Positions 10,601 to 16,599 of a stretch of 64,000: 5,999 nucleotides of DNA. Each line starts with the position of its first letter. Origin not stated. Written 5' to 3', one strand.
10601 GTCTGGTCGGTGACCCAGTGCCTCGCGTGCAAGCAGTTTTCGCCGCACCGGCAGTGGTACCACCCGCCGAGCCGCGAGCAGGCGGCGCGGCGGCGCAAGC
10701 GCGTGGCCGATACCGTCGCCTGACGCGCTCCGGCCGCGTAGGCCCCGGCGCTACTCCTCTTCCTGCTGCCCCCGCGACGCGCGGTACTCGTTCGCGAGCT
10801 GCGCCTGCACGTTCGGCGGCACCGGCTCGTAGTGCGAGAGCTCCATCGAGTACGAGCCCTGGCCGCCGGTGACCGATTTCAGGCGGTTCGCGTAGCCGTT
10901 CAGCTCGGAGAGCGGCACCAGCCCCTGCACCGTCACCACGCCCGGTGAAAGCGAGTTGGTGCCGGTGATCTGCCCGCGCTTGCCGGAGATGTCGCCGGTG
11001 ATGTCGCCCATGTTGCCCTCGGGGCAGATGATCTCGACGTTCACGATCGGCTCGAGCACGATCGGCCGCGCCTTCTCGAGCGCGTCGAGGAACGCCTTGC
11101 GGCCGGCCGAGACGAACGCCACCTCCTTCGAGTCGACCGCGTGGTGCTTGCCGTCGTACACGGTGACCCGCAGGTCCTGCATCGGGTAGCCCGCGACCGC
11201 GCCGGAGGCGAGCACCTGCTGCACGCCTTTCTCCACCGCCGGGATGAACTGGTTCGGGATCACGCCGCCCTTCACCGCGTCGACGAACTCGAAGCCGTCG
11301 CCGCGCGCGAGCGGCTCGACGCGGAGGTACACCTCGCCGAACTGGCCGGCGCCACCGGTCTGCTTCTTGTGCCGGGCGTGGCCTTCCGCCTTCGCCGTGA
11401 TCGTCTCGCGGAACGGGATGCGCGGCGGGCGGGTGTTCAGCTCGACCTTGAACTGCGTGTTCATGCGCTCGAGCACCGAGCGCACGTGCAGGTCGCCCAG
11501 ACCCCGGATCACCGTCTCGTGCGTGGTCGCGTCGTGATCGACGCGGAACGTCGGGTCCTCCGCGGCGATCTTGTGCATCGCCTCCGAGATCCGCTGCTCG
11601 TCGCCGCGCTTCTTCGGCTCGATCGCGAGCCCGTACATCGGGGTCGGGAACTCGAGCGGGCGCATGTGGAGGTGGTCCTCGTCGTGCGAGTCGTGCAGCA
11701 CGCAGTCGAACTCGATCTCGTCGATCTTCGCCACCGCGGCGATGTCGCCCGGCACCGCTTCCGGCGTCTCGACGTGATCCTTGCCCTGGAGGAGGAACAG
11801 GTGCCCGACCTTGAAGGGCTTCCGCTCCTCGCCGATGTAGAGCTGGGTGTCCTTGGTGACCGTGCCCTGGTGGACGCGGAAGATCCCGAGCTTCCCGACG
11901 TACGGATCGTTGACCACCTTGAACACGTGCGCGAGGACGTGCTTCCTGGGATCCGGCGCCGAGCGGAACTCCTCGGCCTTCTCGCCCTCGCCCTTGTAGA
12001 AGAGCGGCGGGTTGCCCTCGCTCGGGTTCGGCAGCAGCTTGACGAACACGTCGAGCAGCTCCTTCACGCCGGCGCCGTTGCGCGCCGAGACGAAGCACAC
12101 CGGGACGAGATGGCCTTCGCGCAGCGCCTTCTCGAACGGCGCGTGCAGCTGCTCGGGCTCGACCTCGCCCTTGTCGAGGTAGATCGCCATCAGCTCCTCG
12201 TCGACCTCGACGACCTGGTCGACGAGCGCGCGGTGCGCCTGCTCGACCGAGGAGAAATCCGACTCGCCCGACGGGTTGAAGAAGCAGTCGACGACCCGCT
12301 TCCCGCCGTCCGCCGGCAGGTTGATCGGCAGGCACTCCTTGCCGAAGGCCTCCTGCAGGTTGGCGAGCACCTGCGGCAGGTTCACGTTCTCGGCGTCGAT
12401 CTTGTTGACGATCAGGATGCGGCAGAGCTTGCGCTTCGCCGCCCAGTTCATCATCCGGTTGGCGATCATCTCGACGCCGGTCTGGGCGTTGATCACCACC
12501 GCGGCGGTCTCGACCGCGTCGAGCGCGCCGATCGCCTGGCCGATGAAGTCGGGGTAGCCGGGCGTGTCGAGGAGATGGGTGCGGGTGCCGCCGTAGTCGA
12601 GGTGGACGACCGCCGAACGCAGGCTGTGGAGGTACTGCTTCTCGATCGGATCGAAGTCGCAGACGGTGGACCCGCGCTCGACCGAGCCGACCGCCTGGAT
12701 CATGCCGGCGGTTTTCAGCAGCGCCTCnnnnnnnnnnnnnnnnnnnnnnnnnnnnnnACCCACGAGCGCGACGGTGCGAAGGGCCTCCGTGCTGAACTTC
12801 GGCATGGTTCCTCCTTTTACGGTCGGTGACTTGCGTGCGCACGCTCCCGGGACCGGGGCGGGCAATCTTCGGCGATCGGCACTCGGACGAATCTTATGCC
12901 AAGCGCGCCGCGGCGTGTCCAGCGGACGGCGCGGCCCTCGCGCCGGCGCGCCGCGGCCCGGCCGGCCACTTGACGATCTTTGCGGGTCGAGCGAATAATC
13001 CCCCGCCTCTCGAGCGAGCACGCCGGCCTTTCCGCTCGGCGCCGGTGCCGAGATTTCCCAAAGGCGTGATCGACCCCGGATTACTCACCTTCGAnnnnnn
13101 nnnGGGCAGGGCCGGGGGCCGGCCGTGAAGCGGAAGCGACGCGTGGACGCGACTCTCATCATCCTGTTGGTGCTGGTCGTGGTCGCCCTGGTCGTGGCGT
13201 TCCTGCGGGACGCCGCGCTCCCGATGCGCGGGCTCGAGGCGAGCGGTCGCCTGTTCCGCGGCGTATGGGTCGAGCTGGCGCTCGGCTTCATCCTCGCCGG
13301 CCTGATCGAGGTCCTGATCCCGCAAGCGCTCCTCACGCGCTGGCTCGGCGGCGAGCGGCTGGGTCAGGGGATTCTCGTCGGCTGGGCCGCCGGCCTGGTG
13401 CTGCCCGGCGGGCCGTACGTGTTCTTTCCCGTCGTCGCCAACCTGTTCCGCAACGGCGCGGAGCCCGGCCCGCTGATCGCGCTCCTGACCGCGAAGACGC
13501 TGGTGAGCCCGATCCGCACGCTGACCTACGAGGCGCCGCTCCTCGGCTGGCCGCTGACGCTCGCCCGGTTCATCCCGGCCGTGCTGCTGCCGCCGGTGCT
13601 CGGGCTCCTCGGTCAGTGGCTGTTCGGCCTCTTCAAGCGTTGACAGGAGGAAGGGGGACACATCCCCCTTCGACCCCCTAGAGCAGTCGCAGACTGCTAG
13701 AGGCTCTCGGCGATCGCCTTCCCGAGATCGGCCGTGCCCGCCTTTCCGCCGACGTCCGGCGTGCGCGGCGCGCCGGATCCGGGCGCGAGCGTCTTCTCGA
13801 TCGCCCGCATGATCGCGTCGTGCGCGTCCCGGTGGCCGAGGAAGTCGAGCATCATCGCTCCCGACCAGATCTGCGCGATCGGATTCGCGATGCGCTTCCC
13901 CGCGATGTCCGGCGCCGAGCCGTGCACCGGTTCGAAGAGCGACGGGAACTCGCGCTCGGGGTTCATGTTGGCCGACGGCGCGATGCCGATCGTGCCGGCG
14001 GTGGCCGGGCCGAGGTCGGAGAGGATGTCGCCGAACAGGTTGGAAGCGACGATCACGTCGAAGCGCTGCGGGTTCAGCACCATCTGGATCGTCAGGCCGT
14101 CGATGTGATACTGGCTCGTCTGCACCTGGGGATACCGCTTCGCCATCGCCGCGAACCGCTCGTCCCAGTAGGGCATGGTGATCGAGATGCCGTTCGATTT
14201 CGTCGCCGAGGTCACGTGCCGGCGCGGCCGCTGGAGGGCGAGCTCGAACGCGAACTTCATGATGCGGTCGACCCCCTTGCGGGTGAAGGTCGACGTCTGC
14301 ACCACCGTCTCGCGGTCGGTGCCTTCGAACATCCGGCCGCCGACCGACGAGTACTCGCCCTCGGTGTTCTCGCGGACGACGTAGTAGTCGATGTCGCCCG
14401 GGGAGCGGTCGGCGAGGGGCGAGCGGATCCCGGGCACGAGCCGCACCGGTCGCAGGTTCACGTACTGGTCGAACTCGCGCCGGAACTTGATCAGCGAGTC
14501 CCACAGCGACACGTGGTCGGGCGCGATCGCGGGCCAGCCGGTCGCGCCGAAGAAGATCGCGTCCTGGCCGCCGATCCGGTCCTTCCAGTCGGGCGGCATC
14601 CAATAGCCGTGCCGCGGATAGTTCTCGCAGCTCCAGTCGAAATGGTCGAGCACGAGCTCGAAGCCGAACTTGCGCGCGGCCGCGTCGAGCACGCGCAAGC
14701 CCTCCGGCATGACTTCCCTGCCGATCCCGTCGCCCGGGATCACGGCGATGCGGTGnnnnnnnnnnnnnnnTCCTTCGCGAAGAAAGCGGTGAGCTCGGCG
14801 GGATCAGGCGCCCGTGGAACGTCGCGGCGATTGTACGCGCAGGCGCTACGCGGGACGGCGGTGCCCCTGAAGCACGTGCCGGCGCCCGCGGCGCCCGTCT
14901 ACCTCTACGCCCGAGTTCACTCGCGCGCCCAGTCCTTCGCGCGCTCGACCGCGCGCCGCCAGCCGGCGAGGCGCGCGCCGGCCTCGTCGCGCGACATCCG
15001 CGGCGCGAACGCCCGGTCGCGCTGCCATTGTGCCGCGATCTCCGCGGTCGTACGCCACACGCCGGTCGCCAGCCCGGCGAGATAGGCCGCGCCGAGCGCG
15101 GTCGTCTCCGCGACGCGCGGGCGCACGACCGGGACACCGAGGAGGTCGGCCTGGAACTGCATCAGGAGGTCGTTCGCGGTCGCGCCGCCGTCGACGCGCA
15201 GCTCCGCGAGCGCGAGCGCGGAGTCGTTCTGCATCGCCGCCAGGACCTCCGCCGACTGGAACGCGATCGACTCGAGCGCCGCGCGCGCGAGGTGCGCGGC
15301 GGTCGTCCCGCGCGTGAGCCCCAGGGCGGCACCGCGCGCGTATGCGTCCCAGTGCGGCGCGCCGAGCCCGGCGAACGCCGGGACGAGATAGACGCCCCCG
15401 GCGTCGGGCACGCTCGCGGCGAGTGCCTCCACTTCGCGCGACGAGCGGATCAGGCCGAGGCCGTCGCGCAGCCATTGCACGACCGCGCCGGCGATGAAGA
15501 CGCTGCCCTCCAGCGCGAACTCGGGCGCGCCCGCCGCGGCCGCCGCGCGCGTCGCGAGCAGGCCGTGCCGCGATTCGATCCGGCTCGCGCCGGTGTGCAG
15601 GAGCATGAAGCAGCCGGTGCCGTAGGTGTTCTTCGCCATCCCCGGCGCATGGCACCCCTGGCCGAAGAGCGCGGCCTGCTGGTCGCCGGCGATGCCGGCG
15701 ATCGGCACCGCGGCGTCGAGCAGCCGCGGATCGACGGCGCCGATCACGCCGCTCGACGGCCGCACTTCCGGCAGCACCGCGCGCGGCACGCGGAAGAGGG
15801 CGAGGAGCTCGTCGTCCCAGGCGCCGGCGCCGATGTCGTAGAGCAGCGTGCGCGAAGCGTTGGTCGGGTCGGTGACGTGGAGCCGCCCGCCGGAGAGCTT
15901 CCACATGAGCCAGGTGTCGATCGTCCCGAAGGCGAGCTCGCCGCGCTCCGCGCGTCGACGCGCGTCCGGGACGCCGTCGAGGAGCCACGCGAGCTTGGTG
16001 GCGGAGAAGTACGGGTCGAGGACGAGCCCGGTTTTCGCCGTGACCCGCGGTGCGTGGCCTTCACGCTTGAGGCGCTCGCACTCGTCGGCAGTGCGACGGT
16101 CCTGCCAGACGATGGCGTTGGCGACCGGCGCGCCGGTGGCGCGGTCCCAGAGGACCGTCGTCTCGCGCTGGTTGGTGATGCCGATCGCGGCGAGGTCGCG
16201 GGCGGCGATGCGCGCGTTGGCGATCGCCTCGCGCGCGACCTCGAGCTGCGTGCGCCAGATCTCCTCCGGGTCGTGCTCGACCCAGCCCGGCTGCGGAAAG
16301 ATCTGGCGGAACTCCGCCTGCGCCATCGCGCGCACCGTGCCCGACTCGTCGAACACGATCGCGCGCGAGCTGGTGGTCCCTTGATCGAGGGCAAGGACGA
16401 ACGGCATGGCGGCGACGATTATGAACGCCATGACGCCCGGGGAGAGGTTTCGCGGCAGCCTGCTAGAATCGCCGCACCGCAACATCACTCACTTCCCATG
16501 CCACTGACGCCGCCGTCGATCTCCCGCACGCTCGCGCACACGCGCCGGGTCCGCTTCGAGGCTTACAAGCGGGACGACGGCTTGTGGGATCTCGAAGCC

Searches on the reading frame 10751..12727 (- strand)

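Call 63: search_protein_families(library=pfam, proteins=[window:10751-12727:-], max_evalue=0.00001)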
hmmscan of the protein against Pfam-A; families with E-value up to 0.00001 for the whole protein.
window:10751-12727:- (658 aa): 5 families
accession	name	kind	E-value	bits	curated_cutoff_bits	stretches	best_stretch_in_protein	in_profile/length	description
PF03764.24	EFG_IV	-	1.2e-41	141.7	24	1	435-553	1-120/121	Elongation factor G, domain IV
PF00679.30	EFG_C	-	2e-26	92.3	27.9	1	557-643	2-88/89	Elongation factor G C-terminus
PF00009.33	GTP_EFTU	-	5.7e-25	88.4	26.5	1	1-233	21-187/188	Elongation factor Tu GTP binding domain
PF14492.12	EFG_III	-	2.4e-24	85.6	27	1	360-433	1-74/75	Elongation Factor G, domain III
PF22042.2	EF-G_D2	-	1.2e-09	38.6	27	1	266-337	4-73/84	Elongation factor G domain 2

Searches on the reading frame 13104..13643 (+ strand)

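Call 63: search_protein_families(library=pfam, proteins=[window:13104-13643:+], max_evalue=0.00001)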
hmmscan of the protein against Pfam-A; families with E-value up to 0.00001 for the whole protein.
window:13104-13643:+ (179 aa): 1 family
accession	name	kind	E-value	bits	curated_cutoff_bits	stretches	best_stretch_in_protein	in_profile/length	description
PF03773.19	ArsP_1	-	9.1e-11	41.9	32.3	1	55-169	17-130/294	Predicted permease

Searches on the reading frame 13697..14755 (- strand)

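Call 63: search_protein_families(library=pfam, proteins=[window:13697-14755:-], max_evalue=0.00001)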
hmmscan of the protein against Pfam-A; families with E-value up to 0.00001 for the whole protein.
window:13697-14755:- (352 aa): 1 family
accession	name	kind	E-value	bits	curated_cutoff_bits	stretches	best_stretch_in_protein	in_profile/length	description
PF00180.25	Iso_dh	-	1.6e-89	301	27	1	3-348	2-348/348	Isocitrate/isopropylmalate dehydrogenase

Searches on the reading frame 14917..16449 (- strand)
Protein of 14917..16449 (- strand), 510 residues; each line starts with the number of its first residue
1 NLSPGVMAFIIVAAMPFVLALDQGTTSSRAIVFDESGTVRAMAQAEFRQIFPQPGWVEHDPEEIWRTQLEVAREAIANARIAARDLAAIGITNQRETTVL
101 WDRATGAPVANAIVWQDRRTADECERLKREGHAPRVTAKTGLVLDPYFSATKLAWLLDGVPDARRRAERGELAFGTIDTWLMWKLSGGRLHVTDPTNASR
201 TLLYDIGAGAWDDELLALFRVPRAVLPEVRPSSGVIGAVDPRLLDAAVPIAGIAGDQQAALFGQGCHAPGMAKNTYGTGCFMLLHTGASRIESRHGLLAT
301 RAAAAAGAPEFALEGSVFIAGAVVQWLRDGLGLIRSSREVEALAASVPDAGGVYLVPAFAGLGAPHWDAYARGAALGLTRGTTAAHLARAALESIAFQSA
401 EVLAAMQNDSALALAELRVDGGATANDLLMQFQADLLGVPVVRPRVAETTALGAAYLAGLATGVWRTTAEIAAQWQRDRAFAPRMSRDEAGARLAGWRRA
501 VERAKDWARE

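Call 63: search_protein_families(library=pfam, proteins=[window:14917-16449:-], max_evalue=0.00001)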
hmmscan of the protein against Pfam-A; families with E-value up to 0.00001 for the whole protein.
window:14917-16449:- (510 aa): 2 families
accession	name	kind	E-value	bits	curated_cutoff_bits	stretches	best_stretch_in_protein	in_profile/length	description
PF00370.27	FGGY_N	-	3.1e-78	263.2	28.8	1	18-263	2-245/245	FGGY family of carbohydrate kinases, N-terminal domain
PF02782.22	FGGY_C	-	7.6e-44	150.3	27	1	273-461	2-197/198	FGGY family of carbohydrate kinases, C-terminal domain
